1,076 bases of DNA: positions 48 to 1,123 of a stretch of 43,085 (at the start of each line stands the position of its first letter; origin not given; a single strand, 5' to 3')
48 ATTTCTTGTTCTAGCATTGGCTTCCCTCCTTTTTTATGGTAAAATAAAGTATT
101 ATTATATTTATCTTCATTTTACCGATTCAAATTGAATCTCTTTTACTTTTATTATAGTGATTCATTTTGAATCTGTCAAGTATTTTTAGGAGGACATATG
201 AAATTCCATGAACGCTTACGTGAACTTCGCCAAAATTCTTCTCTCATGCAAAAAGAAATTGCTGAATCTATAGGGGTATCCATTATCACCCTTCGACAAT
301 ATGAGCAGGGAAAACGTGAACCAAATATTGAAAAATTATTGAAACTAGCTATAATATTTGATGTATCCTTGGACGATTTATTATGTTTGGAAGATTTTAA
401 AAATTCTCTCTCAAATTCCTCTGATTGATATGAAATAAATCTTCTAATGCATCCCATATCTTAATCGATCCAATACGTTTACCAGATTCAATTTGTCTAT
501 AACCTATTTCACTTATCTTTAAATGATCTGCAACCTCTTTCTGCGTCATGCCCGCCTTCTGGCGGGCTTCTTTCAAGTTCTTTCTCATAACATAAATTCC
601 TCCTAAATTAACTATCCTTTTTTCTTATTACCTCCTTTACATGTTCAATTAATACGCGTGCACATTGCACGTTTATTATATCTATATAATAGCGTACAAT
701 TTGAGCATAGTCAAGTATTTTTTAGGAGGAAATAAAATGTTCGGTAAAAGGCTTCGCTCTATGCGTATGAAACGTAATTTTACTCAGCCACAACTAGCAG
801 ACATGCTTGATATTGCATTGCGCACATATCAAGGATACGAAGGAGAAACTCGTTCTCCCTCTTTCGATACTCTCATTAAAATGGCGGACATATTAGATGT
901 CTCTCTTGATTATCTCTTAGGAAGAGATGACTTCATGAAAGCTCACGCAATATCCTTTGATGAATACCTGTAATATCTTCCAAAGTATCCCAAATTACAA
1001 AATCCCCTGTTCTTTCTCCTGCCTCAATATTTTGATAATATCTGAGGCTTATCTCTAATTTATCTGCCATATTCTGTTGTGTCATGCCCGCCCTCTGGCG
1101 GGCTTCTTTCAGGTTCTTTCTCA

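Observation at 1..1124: Array of three tandem paralogous cassettes of 3'-overlapping convergent XRE genes (third copy at 42594..43085 across the circular junction)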

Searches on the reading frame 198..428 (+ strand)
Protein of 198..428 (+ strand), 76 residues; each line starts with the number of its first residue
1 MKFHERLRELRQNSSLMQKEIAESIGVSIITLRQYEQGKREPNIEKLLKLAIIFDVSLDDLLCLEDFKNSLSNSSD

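Call 6: search_protein_families(library=pfam, proteins=[window:198-428:+], max_evalue=0.01)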
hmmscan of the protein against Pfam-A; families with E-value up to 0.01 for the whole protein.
window:198-428:+ (76 aa): 7 families
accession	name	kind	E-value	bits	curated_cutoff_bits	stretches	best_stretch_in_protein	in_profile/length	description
PF01381.28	HTH_3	-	2.5e-14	53.5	23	1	7-61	1-55/55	Helix-turn-helix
PF12844.13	HTH_19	-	1.1e-11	44.9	30.2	1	5-64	2-61/64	Helix-turn-helix domain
PF13560.12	HTH_31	-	1.2e-08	35.5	27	1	5-60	4-60/64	Helix-turn-helix domain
PF13443.12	HTH_26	-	2.8e-05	24.7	22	1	6-65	1-61/63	Cro/C1-type HTH DNA-binding domain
PF15731.11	MqsA_antitoxin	-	0.00083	19.9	30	1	7-51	74-117/131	Antitoxin component of bacterial toxin-antitoxin system, MqsA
PF13412.12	HTH_24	-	0.0017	18.3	21.9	1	7-35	9-37/48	Winged helix-turn-helix DNA-binding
PF15978.11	TnsD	-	0.0017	17.9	32.4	1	3-41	187-225/355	Tn7-like transposition protein D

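Call 16: search_protein_families(library=phrogs, proteins=[window:198-428:+], max_evalue=0.001)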
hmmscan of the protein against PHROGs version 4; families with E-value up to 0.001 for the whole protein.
window:198-428:+ (76 aa): 25 families
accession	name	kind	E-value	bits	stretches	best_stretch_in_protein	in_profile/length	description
phrog_8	-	transcription regulation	1.7e-20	74.8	1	1-70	75-144/346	transcriptional regulator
phrog_4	-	transcription regulation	2.7e-12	47.4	1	1-72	131-202/400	transcriptional repressor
phrog_2967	-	transcription regulation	1.4e-11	45.4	1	2-65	10-73/225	transcriptional regulator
phrog_5823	-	transcription regulation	1.7e-11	44.9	1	2-68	6-73/404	transcriptional regulator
phrog_3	-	transcription regulation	3.6e-11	44.5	1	1-71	87-155/430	transcriptional repressor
phrog_2104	-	unknown function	2.2e-10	41.6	1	5-53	42-90/103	-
phrog_2328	-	transcription regulation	5.4e-09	36.9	1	3-65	16-78/128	transcriptional repressor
phrog_3037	-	transcription regulation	2.4e-08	35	1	3-61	18-74/189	transcriptional repressor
phrog_147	-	transcription regulation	3.3e-08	34.8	1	1-51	3-54/100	transcriptional regulator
phrog_2439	-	transcription regulation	5.6e-08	33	1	5-59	10-64/367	transcriptional regulator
phrog_7241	-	transcription regulation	1.1e-07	33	1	7-62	66-121/122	transcriptional regulator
phrog_4836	-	transcription regulation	2.7e-07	31.4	1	3-53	76-126/194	CII-like regulator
phrog_1994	-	DNA, RNA and nucleotide metabolism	5.9e-06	27.3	1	5-70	2-66/170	DNA binding protein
phrog_6962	-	unknown function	1.2e-05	26.5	1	7-50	6-49/73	-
phrog_1373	-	transcription regulation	2.9e-05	25.1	1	3-59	64-120/166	transcriptional regulator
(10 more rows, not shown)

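Call 29: find_encoding_contigs(protein=window:198-428:+, flank=4000, max_places=10)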
Protein window:198-428:+ (76 aa): 23 contigs read that carry it; 10 places shown.
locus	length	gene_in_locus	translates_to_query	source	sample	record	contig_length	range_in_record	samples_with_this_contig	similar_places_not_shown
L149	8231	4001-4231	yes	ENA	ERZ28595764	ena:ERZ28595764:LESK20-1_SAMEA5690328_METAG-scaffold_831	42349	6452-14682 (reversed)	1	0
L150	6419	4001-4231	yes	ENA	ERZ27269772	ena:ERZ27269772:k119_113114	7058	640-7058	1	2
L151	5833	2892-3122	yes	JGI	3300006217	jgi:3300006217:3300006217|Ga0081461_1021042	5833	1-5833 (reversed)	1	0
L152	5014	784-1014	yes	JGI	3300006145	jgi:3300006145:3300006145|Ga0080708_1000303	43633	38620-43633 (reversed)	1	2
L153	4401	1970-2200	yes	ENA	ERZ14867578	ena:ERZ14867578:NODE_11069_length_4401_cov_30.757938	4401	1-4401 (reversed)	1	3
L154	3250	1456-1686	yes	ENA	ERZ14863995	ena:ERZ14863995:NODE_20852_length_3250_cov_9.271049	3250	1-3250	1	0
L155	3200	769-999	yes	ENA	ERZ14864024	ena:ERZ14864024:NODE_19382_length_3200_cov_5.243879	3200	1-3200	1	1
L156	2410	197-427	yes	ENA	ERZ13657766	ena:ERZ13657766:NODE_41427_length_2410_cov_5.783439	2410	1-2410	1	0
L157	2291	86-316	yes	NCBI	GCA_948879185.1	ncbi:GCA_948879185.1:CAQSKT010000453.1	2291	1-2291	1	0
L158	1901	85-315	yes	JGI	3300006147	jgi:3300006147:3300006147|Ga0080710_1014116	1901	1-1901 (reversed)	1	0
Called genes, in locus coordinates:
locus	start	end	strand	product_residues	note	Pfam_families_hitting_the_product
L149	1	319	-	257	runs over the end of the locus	-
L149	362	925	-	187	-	PF05063:MT-A70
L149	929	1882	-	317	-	PF14297:Lin1244_N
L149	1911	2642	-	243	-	-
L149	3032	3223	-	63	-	-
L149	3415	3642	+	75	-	PF12844:HTH_19, PF01381:HTH_3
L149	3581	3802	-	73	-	PF12844:HTH_19 (weak), PF13560:HTH_31 (weak), PF01381:HTH_3, PF13413:HTH_25 (weak)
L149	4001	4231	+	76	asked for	PF13560:HTH_31, PF12844:HTH_19, PF01381:HTH_3, PF13443:HTH_26 (weak)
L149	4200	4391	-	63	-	PF13560:HTH_31, PF12844:HTH_19 (weak), PF01381:HTH_3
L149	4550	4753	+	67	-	-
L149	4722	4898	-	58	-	-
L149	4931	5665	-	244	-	PF08346:AntA, PF03374:ANT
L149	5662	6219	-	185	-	PF07486:Hydrolase_2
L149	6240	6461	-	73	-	PF07022:Phage_CI_repr (weak)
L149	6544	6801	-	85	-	-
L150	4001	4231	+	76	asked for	PF13560:HTH_31, PF12844:HTH_19, PF01381:HTH_3, PF13443:HTH_26 (weak)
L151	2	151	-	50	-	?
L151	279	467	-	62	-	-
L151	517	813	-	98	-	-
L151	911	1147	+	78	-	PF12844:HTH_19, PF13560:HTH_31, PF01381:HTH_3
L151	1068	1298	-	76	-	PF12844:HTH_19 (weak), PF13560:HTH_31 (weak), PF01381:HTH_3, PF13413:HTH_25 (weak)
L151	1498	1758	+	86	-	PF13560:HTH_31 (weak), PF12844:HTH_19 (weak), PF01381:HTH_3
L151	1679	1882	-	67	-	PF12844:HTH_19 (weak), PF13560:HTH_31 (weak), PF01381:HTH_3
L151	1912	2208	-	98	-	-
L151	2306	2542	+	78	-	PF12844:HTH_19, PF13560:HTH_31, PF01381:HTH_3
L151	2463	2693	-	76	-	PF12844:HTH_19 (weak), PF13560:HTH_31 (weak), PF01381:HTH_3, PF13413:HTH_25 (weak)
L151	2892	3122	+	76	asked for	PF13560:HTH_31, PF12844:HTH_19, PF01381:HTH_3, PF13443:HTH_26 (weak)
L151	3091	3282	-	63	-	PF13560:HTH_31, PF12844:HTH_19 (weak), PF01381:HTH_3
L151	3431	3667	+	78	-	PF12844:HTH_19, PF13560:HTH_31 (weak), PF01381:HTH_3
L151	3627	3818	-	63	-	PF13560:HTH_31 (weak), PF12844:HTH_19 (weak), PF13413:HTH_25 (weak), PF01381:HTH_3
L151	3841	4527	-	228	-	PF09669:Phage_pRha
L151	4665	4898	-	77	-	-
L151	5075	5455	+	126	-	PF19670:DUF6173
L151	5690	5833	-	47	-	?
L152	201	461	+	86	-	PF13560:HTH_31 (weak), PF12844:HTH_19 (weak), PF01381:HTH_3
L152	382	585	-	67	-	PF12844:HTH_19 (weak), PF13560:HTH_31 (weak), PF01381:HTH_3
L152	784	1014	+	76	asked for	PF13560:HTH_31, PF12844:HTH_19, PF01381:HTH_3, PF13443:HTH_26 (weak)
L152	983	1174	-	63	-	PF13560:HTH_31, PF12844:HTH_19 (weak), PF01381:HTH_3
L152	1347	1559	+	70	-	PF01381:HTH_3, PF12844:HTH_19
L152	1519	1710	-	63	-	PF13560:HTH_31 (weak), PF12844:HTH_19 (weak), PF13413:HTH_25 (weak), PF01381:HTH_3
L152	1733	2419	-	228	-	PF09669:Phage_pRha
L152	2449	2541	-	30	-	-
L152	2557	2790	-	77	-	-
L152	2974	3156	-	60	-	-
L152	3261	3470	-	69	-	PF01381:HTH_3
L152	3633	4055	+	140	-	PF12844:HTH_19 (weak), PF13560:HTH_31 (weak), PF01381:HTH_3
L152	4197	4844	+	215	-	-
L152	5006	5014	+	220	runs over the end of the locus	PF06347:SH3_4 (faint), PF08239:SH3_3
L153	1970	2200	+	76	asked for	PF13560:HTH_31, PF12844:HTH_19, PF01381:HTH_3, PF13443:HTH_26 (weak)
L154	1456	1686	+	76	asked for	PF13560:HTH_31, PF12844:HTH_19, PF01381:HTH_3, PF13443:HTH_26 (weak)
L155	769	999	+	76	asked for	PF13560:HTH_31, PF12844:HTH_19, PF01381:HTH_3, PF13443:HTH_26 (weak)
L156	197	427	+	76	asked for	PF13560:HTH_31, PF12844:HTH_19, PF01381:HTH_3, PF13443:HTH_26 (weak)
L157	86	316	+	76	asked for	PF13560:HTH_31, PF12844:HTH_19, PF01381:HTH_3, PF13443:HTH_26 (weak)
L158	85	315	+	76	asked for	PF13560:HTH_31, PF12844:HTH_19, PF01381:HTH_3, PF13443:HTH_26 (weak)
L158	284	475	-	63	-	PF13560:HTH_31, PF12844:HTH_19 (weak), PF01381:HTH_3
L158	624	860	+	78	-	PF12844:HTH_19, PF13560:HTH_31 (weak), PF01381:HTH_3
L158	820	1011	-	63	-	PF13560:HTH_31 (weak), PF12844:HTH_19 (weak), PF13413:HTH_25 (weak), PF01381:HTH_3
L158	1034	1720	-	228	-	PF09669:Phage_pRha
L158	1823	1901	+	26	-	?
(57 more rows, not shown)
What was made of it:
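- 198..428 (+): p1: 76-aa XRE gene, with a 32-nt 3' overlap with m1. The identical protein is found on 23+ other contigs, including an unrelated phage background (call 29).
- The identical p1 occurs in an unrelated AntA-type phage (call 29).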

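Call 40: search_protein_families(library=ncbifam, proteins=[window:198-428:+], max_evalue=0.001)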
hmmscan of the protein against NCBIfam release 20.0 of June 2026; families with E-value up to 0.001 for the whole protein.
window:198-428:+ (76 aa): 15 families
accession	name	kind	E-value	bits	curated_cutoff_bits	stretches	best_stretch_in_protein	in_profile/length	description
NF041951.1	phage_RstR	subfamily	9.1e-19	67.7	80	1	1-68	1-68/108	RstR family transcriptional repressor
TIGR03070.1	couple_hipB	subfamily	2.3e-09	37.1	71.65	1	7-54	7-54/58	type II toxin-antitoxin system Y4mF family antitoxin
NF047948.1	male_kill_WMK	equivalog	1.5e-08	34.4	300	1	5-68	8-71/300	WO male-killing family protein Wmk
NF003162.0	PRK04140.1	equivalog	1.4e-07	30.9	263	1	5-60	129-184/317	transcriptional regulator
NF052239.1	antitox_spr1629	equivalog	3.1e-07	29.8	335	1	4-58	4-58/377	spr1629 family repressor/antitoxin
TIGR00270.2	TIGR00270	equivalog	6.4e-07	29.3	110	1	3-60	76-133/159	multiprotein bridging factor aMBF1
NF007408.0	PRK09943.1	equivalog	8e-07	28.8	211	1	5-63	10-68/185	HTH-type transcriptional regulator PuuR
NF007257.0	PRK09706.1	subfamily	1.2e-06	28.3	101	1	3-58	6-61/135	transcriptional repressor DicA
TIGR03830.1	CxxCG_CxxCG_HTH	subfamily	3.6e-06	26.8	61.8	1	5-50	68-115/127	type II TA system antitoxin MqsA family protein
NF006015.0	PRK08154.1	subfamily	3.7e-06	26.3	204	1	3-66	31-94/314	anaerobic benzoate catabolism transcriptional regulator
NF041575.1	antitoxPezA_Strep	equivalog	0.00025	21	290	1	5-67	4-66/158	type II toxin-antitoxin system antitoxin PezA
NF041265.1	NadS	equivalog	0.00036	20.8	60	1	8-46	36-74/94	NadS family protein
NF010465.0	PRK13890.1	equivalog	0.00057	20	96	1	9-68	12-71/121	conjugal transfer protein TrbA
NF047542.1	telomere_Tap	equivalog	0.00071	18.4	600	1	5-47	21-62/695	telomere-associated protein Tap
NF038139.1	Reg_Aceta_RamB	equivalog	0.00089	18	700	1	5-57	5-57/465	acetate metabolism transcriptional regulator RamB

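Call 41: search_protein_families(library=padloc, proteins=[window:198-428:+], max_evalue=0.001)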
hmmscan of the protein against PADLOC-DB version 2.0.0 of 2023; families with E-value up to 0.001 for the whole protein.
window:198-428:+ (76 aa): 17 families
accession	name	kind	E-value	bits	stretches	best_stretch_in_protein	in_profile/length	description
PDLC02926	HTH_VI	-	9.7e-13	46.2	1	3-70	2-69/92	-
PDLC03952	RmrA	-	9.4e-09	32.6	1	5-52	25-72/395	-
PDLC03947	RmrA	-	1.2e-08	32.2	1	4-58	13-67/383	-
PDLC03954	RmrA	-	1.5e-08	32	1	5-59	13-67/380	-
PDLC03945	RmrA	-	1.1e-07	29.4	1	5-59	5-59/394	-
PDLC04142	capH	-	1.4e-07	30.5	1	1-62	5-66/103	capH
PDLC03951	RmrA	-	2.1e-07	28.3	1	5-60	11-66/400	-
PDLC04775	PDC-M69A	-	6.3e-07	27.9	1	12-66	17-71/113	-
PDLC03944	RmrA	-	7e-07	26.6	1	5-52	9-56/384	-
PDLC03664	Control_protein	-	2e-06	26.2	1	2-63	13-74/74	control protein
PDLC03948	RmrA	-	4.3e-06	23.9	1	5-55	11-61/397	-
PDLC03946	RmrA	-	4.8e-06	23.5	1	4-56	4-56/357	-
PDLC03949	RmrA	-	5.7e-06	23.4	1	5-56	5-56/363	-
PDLC03665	Control_protein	-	7.2e-05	21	1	2-66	8-73/77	control protein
PDLC03955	RmrA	-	8.7e-05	19.9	1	5-57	23-75/371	-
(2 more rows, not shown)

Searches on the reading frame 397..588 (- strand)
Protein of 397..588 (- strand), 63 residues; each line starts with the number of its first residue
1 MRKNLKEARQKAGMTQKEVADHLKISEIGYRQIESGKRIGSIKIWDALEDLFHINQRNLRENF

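Call 6: search_protein_families(library=pfam, proteins=[window:397-588:-], max_evalue=0.01)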
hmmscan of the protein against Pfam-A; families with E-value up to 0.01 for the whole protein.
window:397-588:- (63 aa): 5 families
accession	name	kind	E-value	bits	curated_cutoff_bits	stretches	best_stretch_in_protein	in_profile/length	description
PF01381.28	HTH_3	-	1.1e-09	38.7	23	1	5-53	1-49/55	Helix-turn-helix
PF13560.12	HTH_31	-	6.6e-08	33.2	27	1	5-61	6-62/64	Helix-turn-helix domain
PF12844.13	HTH_19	-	5.3e-07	29.9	30.2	1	3-38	2-37/64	Helix-turn-helix domain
PF13413.12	HTH_25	-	0.00018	21.7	24.6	1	5-35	2-32/62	Helix-turn-helix domain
PF04545.22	Sigma70_r4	-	0.0022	17.9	24.1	1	9-35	16-42/50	Sigma-70, region 4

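Call 16: search_protein_families(library=phrogs, proteins=[window:397-588:-], max_evalue=0.001)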
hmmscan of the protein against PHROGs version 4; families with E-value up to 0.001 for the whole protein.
window:397-588:- (63 aa): 12 families
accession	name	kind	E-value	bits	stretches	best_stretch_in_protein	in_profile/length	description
phrog_8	-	transcription regulation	3.7e-09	37.5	1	3-54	79-130/346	transcriptional regulator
phrog_3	-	transcription regulation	1.6e-08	35.8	1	1-54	89-139/430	transcriptional repressor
phrog_4836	-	transcription regulation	1.7e-06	28.7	1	3-44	78-121/194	CII-like regulator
phrog_7241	-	transcription regulation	8.1e-06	26.9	1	6-59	67-120/122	transcriptional regulator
phrog_2439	-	transcription regulation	0.0001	22.3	1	3-54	10-61/367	transcriptional regulator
phrog_11187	-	transcription regulation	0.00012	22.8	1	1-37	8-44/63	transcriptional regulator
phrog_1373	-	transcription regulation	0.00017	22.6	1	3-43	66-106/166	transcriptional regulator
phrog_7950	-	transcription regulation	0.00021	22.3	1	2-26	9-33/68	transcriptional repressor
phrog_5823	-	transcription regulation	0.00021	21.5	1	3-52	9-59/404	transcriptional regulator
phrog_4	-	transcription regulation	0.00032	20.8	1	3-52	139-184/400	transcriptional repressor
phrog_2328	-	transcription regulation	0.00064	20.5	1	5-47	20-62/128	transcriptional repressor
phrog_9908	-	DNA, RNA and nucleotide metabolism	0.0007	19.8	1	3-61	16-74/282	DNA binding protein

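Call 40: search_protein_families(library=ncbifam, proteins=[window:397-588:-], max_evalue=0.001)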
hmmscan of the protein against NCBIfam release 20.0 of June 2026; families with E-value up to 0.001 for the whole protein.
window:397-588:- (63 aa): 4 families
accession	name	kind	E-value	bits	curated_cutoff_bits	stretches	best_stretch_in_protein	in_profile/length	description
NF041951.1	phage_RstR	subfamily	6.6e-07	29.6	80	1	2-54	4-56/108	RstR family transcriptional repressor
TIGR00270.2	TIGR00270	equivalog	1.4e-06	28.3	110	1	3-55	78-130/159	multiprotein bridging factor aMBF1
TIGR03070.1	couple_hipB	subfamily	1.3e-05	25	71.65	1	5-38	7-40/58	type II toxin-antitoxin system Y4mF family antitoxin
NF052239.1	antitox_spr1629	equivalog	4.6e-05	22.7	335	1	3-57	5-59/377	spr1629 family repressor/antitoxin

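Call 41: search_protein_families(library=padloc, proteins=[window:397-588:-], max_evalue=0.001)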
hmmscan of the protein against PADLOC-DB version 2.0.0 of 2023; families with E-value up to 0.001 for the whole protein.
window:397-588:- (63 aa): 5 families
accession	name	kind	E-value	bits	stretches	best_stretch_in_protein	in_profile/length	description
PDLC02926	HTH_VI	-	1.2e-08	33.1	1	2-56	3-57/92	-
PDLC03945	RmrA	-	9.2e-05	19.8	1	3-57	5-59/394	-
PDLC03954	RmrA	-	0.0003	17.8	1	3-56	13-66/380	-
PDLC04142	capH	-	0.00078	18.5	1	3-40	9-46/103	capH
PDLC03949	RmrA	-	0.00094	16.1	1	3-53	5-55/363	-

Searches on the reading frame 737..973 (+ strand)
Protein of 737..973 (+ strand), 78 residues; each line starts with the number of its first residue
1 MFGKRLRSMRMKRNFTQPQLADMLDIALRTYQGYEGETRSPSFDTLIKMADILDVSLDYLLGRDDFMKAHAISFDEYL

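Call 6: search_protein_families(library=pfam, proteins=[window:737-973:+], max_evalue=0.01)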
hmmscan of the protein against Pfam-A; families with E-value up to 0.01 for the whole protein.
window:737-973:+ (78 aa): 5 families
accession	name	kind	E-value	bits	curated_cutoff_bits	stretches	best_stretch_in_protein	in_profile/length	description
PF01381.28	HTH_3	-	7.6e-13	48.7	23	1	6-60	1-55/55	Helix-turn-helix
PF12844.13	HTH_19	-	8.1e-12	45.3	30.2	1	3-61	1-59/64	Helix-turn-helix domain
PF13560.12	HTH_31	-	1.6e-07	32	27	1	2-57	2-58/64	Helix-turn-helix domain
PF13443.12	HTH_26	-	7.5e-05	23.3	22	1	5-61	1-58/63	Cro/C1-type HTH DNA-binding domain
PF07022.19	Phage_CI_repr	-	0.0006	20.5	22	1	13-67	10-64/65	Bacteriophage CI repressor helix-turn-helix domain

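Call 16: search_protein_families(library=phrogs, proteins=[window:737-973:+], max_evalue=0.001)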
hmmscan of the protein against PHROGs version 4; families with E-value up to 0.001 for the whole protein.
window:737-973:+ (78 aa): 15 families
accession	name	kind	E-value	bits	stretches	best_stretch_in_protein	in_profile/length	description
phrog_8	-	transcription regulation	5.8e-20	73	1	1-67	76-142/346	transcriptional regulator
phrog_4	-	transcription regulation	1.8e-12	48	1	2-69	137-200/400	transcriptional repressor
phrog_3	-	transcription regulation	2.8e-11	44.8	1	1-67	88-152/430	transcriptional repressor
phrog_5823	-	transcription regulation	8.1e-11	42.7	1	2-70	7-76/404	transcriptional regulator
phrog_2439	-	transcription regulation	1.1e-09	38.6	1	3-74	9-80/367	transcriptional regulator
phrog_2967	-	transcription regulation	1.5e-07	32.2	1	2-74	11-83/225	transcriptional regulator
phrog_2328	-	transcription regulation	2.4e-06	28.4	1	2-61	16-75/128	transcriptional repressor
phrog_147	-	transcription regulation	1.3e-05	26.5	1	2-50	5-54/100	transcriptional regulator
phrog_7241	-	transcription regulation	1.7e-05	25.9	1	5-61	65-121/122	transcriptional regulator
phrog_1373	-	transcription regulation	2.3e-05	25.5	1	6-64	68-126/166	transcriptional regulator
phrog_2104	-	unknown function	4.5e-05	24.6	1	4-45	42-83/103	-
phrog_4836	-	transcription regulation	0.00011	22.8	1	3-62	77-136/194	CII-like regulator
phrog_4031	-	unknown function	0.00024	20.7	1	3-54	520-572/626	-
phrog_1994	-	DNA, RNA and nucleotide metabolism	0.00043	21.2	1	5-65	3-63/170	DNA binding protein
phrog_6962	-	unknown function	0.00097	20.4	0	1-55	1-55/73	-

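Call 40: search_protein_families(library=ncbifam, proteins=[window:737-973:+], max_evalue=0.001)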
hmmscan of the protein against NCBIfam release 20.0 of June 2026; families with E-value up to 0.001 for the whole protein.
window:737-973:+ (78 aa): 10 families
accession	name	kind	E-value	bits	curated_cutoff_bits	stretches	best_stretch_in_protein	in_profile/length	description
NF041951.1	phage_RstR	subfamily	3.5e-18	65.8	80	1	1-66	2-67/108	RstR family transcriptional repressor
NF052239.1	antitox_spr1629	equivalog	5.4e-08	32.3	335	1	2-72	3-73/377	spr1629 family repressor/antitoxin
NF003162.0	PRK04140.1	equivalog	1.2e-07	31.1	263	1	3-57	128-182/317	transcriptional regulator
TIGR03070.1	couple_hipB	subfamily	7.6e-07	29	71.65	1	2-56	3-57/58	type II toxin-antitoxin system Y4mF family antitoxin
NF047948.1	male_kill_WMK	equivalog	1.1e-06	28.4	300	1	3-68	7-72/300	WO male-killing family protein Wmk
NF007257.0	PRK09706.1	subfamily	1.2e-05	25.2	101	1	1-65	5-69/135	transcriptional repressor DicA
NF041575.1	antitoxPezA_Strep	equivalog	1.9e-05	24.7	290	1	1-68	1-68/158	type II toxin-antitoxin system antitoxin PezA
NF038139.1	Reg_Aceta_RamB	equivalog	7.6e-05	21.5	700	1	3-65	4-66/465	acetate metabolism transcriptional regulator RamB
NF006015.0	PRK08154.1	subfamily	0.00043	19.5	204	1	2-73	31-102/314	anaerobic benzoate catabolism transcriptional regulator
NF040522.1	VC1465_fam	subfamily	0.0007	19.6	70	0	7-36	2-31/111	VC1465 family Xer recombination activation factor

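Call 41: search_protein_families(library=padloc, proteins=[window:737-973:+], max_evalue=0.001)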
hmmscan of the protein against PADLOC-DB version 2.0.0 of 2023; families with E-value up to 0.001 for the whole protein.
window:737-973:+ (78 aa): 16 families
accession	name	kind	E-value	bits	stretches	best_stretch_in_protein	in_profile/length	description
PDLC04142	capH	-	2.2e-11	42.7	1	2-65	7-70/103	capH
PDLC02926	HTH_VI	-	1.3e-09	36.2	1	1-61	1-61/92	-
PDLC03949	RmrA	-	1.2e-08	32.3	1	4-74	5-76/363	-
PDLC03954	RmrA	-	1.6e-08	31.9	1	3-70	12-79/380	-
PDLC03944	RmrA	-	3.1e-08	31.1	1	3-66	8-71/384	-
PDLC03945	RmrA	-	1.3e-07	29.1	1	2-67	3-68/394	-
PDLC03947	RmrA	-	1.4e-07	28.6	1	2-67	12-77/383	-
PDLC03665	Control_protein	-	2.5e-06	25.7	1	1-65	8-73/77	control protein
PDLC03951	RmrA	-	2.6e-06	24.6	1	3-62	10-69/400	-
PDLC03946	RmrA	-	7.3e-06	23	1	3-74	4-76/357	-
PDLC03952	RmrA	-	2.5e-05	21.3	1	4-64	25-85/395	-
PDLC03671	Control_protein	-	5.6e-05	21.3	1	4-65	17-78/84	control protein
PDLC03950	RmrA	-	5.9e-05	20.2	1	4-63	5-64/369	-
PDLC04775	PDC-M69A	-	7.4e-05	21.2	1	3-65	9-71/113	-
PDLC03956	RmrA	-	0.00014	19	1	3-62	10-70/399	-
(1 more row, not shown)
